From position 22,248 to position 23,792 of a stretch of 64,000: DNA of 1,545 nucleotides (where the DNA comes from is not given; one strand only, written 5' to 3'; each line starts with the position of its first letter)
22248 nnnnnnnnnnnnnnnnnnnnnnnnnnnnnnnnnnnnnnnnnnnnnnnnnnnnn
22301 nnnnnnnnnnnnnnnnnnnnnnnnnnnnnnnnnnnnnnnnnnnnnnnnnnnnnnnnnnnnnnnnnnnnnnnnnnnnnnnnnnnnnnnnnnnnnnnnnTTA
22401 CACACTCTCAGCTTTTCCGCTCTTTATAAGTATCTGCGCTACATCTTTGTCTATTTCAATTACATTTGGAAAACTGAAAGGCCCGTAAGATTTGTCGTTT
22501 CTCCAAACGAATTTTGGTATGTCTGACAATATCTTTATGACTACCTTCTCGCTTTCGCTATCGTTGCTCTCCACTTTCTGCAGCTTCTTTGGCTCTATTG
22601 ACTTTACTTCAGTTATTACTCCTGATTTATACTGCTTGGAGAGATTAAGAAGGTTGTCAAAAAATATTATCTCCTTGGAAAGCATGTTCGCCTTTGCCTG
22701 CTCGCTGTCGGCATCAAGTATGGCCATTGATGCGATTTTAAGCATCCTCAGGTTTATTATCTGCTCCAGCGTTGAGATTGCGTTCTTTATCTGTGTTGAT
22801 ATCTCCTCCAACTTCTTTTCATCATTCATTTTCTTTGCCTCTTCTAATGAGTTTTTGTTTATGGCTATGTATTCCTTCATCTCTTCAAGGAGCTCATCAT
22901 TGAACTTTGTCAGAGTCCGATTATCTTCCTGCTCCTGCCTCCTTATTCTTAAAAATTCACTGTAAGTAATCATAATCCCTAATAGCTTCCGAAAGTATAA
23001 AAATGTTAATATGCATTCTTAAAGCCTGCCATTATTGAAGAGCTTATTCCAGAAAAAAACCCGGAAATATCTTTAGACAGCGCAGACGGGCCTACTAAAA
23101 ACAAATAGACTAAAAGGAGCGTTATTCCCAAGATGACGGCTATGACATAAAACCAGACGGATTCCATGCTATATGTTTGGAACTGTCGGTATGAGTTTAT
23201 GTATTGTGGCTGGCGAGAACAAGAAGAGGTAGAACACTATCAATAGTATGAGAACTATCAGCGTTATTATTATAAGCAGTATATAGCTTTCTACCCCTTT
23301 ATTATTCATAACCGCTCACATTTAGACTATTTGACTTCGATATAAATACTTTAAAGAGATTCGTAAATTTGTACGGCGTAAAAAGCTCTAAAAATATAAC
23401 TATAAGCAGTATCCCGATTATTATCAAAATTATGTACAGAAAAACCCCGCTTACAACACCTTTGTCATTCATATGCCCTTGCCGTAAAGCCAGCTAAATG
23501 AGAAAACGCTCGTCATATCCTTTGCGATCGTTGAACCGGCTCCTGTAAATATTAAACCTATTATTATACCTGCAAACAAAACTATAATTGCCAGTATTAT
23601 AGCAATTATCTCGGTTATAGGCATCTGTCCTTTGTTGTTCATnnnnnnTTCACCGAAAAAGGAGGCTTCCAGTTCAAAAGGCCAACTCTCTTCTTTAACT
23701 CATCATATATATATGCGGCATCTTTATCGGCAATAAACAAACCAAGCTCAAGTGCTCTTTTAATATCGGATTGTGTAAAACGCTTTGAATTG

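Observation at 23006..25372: Orphan 575-aa protein translationally coupled to four hidden ~50-aa single-helix ORFs, three starting MN(N/D)KG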

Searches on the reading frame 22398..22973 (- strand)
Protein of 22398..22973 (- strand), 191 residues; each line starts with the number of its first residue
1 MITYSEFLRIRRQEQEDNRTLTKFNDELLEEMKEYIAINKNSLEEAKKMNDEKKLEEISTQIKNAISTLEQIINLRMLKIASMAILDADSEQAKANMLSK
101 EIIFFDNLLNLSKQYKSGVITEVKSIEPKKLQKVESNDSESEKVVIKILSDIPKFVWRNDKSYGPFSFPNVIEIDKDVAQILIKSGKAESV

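Call 3: search_protein_families(library=pfam, proteins=[window:22398-22973:-], max_evalue=1)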
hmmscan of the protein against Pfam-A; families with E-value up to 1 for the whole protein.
window:22398-22973:- (191 aa): 6 families
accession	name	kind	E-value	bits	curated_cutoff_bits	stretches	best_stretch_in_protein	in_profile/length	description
PF22090.1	Gins51_C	-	4.2e-09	36.5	27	1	144-191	1-48/48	Gins51, C-terminal domain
PF03102.20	NeuB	-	0.016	15.1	22.1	1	14-90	29-105/241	NeuB family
PF20346.3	DUF6641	-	0.027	14.9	27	1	109-183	8-79/143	Family of unknown function (DUF6641)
PF18182.6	mCpol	-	0.06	14.2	26.4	1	42-97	12-65/114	minimal CRISPR polymerase domain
PF24564.1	DUF7605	-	0.082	13.3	27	1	19-100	40-118/183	Domain of unknown function (DUF7605)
PF11744.14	ALMT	-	0.12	11.7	20.6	1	15-101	288-374/471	Aluminium activated malate transporter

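Call 4: search_protein_families(library=ncbifam, proteins=[window:22398-22973:-], max_evalue=1)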
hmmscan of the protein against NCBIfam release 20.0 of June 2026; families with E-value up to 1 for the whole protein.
window:22398-22973:- (191 aa): 1 family
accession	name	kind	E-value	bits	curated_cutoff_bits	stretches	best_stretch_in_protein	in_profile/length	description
NF053565.1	Gins23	equivalog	1.3e-05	25.1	120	1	17-120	66-158/159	DNA replication protein Gins23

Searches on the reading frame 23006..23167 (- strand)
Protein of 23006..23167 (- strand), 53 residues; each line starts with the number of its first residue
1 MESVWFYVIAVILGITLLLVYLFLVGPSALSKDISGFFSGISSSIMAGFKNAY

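Call 3: search_protein_families(library=pfam, proteins=[window:23006-23167:-], max_evalue=1)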
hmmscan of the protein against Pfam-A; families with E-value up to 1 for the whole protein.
window:23006-23167:- (53 aa): 0 families

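Call 4: search_protein_families(library=ncbifam, proteins=[window:23006-23167:-], max_evalue=1)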
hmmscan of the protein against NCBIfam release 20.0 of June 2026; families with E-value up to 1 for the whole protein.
window:23006-23167:- (53 aa): 0 families

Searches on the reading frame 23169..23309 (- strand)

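Call 3: search_protein_families(library=pfam, proteins=[window:23169-23309:-], max_evalue=1)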
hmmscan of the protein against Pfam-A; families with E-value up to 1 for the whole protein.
window:23169-23309:- (46 aa): 3 families
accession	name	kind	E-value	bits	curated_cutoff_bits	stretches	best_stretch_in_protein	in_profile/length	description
PF06143.16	Baculo_11_kDa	-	0.086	12.9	28.4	1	11-32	37-58/84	Baculovirus 11 kDa family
PF09777.14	OSTMP1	-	0.3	10.8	25.8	1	7-30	192-215/240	Osteopetrosis-associated transmembrane protein 1 precursor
PF15102.11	TMEM154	-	0.83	9.9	30.3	1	8-30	62-84/153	TMEM154 protein family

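Call 4: search_protein_families(library=ncbifam, proteins=[window:23169-23309:-], max_evalue=1)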
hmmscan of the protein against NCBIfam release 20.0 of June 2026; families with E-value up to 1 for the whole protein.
window:23169-23309:- (46 aa): 1 family
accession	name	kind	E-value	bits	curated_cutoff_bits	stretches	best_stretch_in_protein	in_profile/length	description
NF006283.1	PRK08455.1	equivalog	0.29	10.7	187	1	3-26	12-35/182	flagellar basal body-associated protein FliL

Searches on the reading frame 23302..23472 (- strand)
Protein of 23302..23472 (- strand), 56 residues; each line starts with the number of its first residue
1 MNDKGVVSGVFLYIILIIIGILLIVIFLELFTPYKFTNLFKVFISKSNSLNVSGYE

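Call 3: search_protein_families(library=pfam, proteins=[window:23302-23472:-], max_evalue=1)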
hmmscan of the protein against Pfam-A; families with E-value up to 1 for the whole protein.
window:23302-23472:- (56 aa): 3 families
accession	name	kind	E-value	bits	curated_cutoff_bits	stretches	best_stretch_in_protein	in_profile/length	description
PF17534.7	DUF5453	-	0.03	14.7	25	1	7-47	85-125/186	Family of unknown function (DUF5453)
PF12911.12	OppC_N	-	0.31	11.4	23.9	1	15-36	20-41/53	N-terminal TM domain of oligopeptide transport permease C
PF00517.22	GP41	-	0.62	10.4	29.6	1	12-46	150-183/197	Retroviral envelope protein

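Call 4: search_protein_families(library=ncbifam, proteins=[window:23302-23472:-], max_evalue=1)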
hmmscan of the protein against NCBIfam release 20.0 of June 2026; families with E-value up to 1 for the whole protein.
window:23302-23472:- (56 aa): 0 families

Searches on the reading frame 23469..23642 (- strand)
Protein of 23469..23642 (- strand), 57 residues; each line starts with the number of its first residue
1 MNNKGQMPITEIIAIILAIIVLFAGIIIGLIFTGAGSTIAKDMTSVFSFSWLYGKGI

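Call 3: search_protein_families(library=pfam, proteins=[window:23469-23642:-], max_evalue=1)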
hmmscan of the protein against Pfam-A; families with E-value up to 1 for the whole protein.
window:23469-23642:- (57 aa): 1 family
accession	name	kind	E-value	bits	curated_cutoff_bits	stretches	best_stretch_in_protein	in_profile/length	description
PF01277.22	Oleosin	-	0.079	13.2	25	1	15-54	39-78/113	Oleosin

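Call 4: search_protein_families(library=ncbifam, proteins=[window:23469-23642:-], max_evalue=1)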
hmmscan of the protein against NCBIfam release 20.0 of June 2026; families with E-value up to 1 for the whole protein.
window:23469-23642:- (57 aa): 1 family
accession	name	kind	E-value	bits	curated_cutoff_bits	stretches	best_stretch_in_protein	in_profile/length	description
NF047332.1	Chlamy_GarD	equivalog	0.29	10.3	100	1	12-38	201-226/302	inclusion membrane protein GarD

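Call 58: find_related_loci(query=A3, collection=metagenome_contigs, flank=10000)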
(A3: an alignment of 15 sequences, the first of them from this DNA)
Query A3 (57 aa) in metagenome_contigs; peptide patterns used: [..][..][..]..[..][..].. (x = any residue, [..] = any of these).
41 stretches matched a pattern; 3 encode a relative of the query (tblastn E <= 1e-3); 3 distinct loci.
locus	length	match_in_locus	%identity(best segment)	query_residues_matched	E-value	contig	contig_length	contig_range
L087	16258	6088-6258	81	1-57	1e-27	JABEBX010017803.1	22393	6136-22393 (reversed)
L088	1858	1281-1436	46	2-53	2e-8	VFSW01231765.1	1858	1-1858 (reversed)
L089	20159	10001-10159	49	1-53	1e-8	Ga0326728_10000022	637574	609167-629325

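Call 63: search_protein_families(library=pfam, alignment_id=A4, max_evalue=1)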
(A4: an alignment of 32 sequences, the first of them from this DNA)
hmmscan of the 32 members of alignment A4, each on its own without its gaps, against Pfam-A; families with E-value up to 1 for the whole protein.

A. member 1, seq(57 aa): 1 family
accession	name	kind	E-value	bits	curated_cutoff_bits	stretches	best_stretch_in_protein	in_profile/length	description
PF01277.22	Oleosin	-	0.079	13.2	25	1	15-54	39-78/113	Oleosin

B. families by the number of members that match (of 32 scanned): 57 families (the first 25 are shown)
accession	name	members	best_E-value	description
PF10717.14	ODV-E18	4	0.013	Occlusion-derived virus envelope protein ODV-E18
PF00517.22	GP41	4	0.12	Retroviral envelope protein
PF17534.7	DUF5453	3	0.024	Family of unknown function (DUF5453)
PF00858.29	ASC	3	0.054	Amiloride-sensitive sodium channel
PF15168.11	TRIQK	3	0.061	Triple QxxK/R motif-containing protein family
PF09777.14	OSTMP1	3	0.3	Osteopetrosis-associated transmembrane protein 1 precursor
PF10225.14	NEMP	2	0.011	NEMP family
PF06143.16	Baculo_11_kDa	2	0.031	Baculovirus 11 kDa family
PF17566.7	DUF5472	2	0.054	Family of unknown function (DUF5472)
PF06024.17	Orf78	2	0.1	Orf78 (ac78)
PF12911.12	OppC_N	2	0.16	N-terminal TM domain of oligopeptide transport permease C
PF14992.11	TMCO5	2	0.21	TMCO5 family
PF20456.3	DUF6709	2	0.21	Family of unknown function (DUF6709)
PF13800.11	Sigma_reg_N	2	0.23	Sigma factor regulator N-terminal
PF01788.22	PsbJ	1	0.0017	PsbJ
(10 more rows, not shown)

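Call 64: search_protein_families(library=ncbifam, alignment_id=A4, max_evalue=1)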
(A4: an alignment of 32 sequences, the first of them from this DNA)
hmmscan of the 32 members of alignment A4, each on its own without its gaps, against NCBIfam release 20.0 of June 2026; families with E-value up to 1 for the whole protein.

A. member 1, seq(57 aa): 1 family
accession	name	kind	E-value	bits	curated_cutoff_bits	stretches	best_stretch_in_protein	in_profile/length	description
NF047332.1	Chlamy_GarD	equivalog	0.29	10.3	100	1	12-38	201-226/302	inclusion membrane protein GarD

B. families by the number of members that match (of 32 scanned): 38 families (the first 25 are shown)
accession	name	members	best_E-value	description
NF042931.1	SAG1386_EF1546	8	0.013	SAG1386/EF1546 family surface-associated protein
NF041581.1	SosA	4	0.14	DNA damage-induced cell division inhibitor SosA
NF006283.1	PRK08455.1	4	0.16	flagellar basal body-associated protein FliL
NF011430.0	PRK14861.1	3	0.16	twin arginine translocase protein A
TIGR00810.1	secG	2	0.053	preprotein translocase subunit SecG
NF052432.1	TC0500_fam_Inc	2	0.12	TC0500 family inclusion membrane protein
NF047332.1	Chlamy_GarD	2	0.29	inclusion membrane protein GarD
TIGR03926.1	T7_EssB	2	0.77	type VII secretion protein EssB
NF038216.1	ABZJ_00895_fam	1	0.0024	ABZJ_00895 family protein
TIGR00711.1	efflux_EmrB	1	0.0028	DHA2 family efflux MFS transporter permease subunit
NF005792.0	PRK07630.1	1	0.025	CobD/CbiB family protein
TIGR02454.1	ECF_T_CbiQ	1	0.028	cobalt ECF transporter T component CbiQ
NF040945.1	CCC_membrane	1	0.035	CCC motif membrane protein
NF002722.0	PRK02565.1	1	0.036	photosystem II reaction center protein J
NF041560.1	T6SS_Burk_ExIF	1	0.037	putative type VI secretion system effector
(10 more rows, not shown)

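Call 83: list_cluster_members(proteins=[window:23469-23642:-, window:23302-23472:-, window:23169-23309:-, window:23006-23167:-, window:17838-17999:+])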
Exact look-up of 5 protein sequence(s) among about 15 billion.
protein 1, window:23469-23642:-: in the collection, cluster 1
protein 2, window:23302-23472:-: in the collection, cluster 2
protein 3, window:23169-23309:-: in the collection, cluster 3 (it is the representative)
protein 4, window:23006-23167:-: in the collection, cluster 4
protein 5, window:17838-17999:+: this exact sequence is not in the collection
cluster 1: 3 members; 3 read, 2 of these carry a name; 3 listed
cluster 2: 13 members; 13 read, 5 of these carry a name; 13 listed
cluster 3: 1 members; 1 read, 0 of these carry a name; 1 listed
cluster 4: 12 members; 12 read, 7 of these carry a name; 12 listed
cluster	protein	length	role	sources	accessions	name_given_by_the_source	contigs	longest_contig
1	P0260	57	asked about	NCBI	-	-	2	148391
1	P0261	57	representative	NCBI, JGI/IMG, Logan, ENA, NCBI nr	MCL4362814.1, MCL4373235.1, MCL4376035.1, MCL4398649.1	MAG: hypothetical protein OH338_01990 [Candidatus Parvarchaeota archaeon] | hypothetical protein | hypothetical protein [Candidatus Parvarchaeota archaeon]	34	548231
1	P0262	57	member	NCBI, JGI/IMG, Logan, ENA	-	hypothetical protein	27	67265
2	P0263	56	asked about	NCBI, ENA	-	-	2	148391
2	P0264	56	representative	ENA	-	-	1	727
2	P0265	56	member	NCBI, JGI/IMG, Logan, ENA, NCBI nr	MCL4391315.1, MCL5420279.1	MAG: hypothetical protein M1284_00830 [Candidatus Parvarchaeota archaeon] | hypothetical protein | hypothetical protein [Candidatus Parvarchaeota archaeon]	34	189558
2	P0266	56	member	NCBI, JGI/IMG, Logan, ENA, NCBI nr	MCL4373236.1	hypothetical protein M1384_04210 [Candidatus Parvarchaeota archaeon] | hypothetical protein | hypothetical protein [Candidatus Parvarchaeota archaeon]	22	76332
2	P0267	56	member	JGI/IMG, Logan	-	hypothetical protein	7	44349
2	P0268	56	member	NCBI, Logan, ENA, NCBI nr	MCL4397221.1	hypothetical protein M1494_02645 [Candidatus Parvarchaeota archaeon] | hypothetical protein [Candidatus Parvarchaeota archaeon]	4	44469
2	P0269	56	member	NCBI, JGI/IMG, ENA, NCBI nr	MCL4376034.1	hypothetical protein M1558_00895 [Candidatus Parvarchaeota archaeon] | hypothetical protein [Candidatus Parvarchaeota archaeon]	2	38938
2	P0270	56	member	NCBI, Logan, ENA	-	-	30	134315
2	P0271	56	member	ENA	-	-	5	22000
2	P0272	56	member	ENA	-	-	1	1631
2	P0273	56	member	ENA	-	-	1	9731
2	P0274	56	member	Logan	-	-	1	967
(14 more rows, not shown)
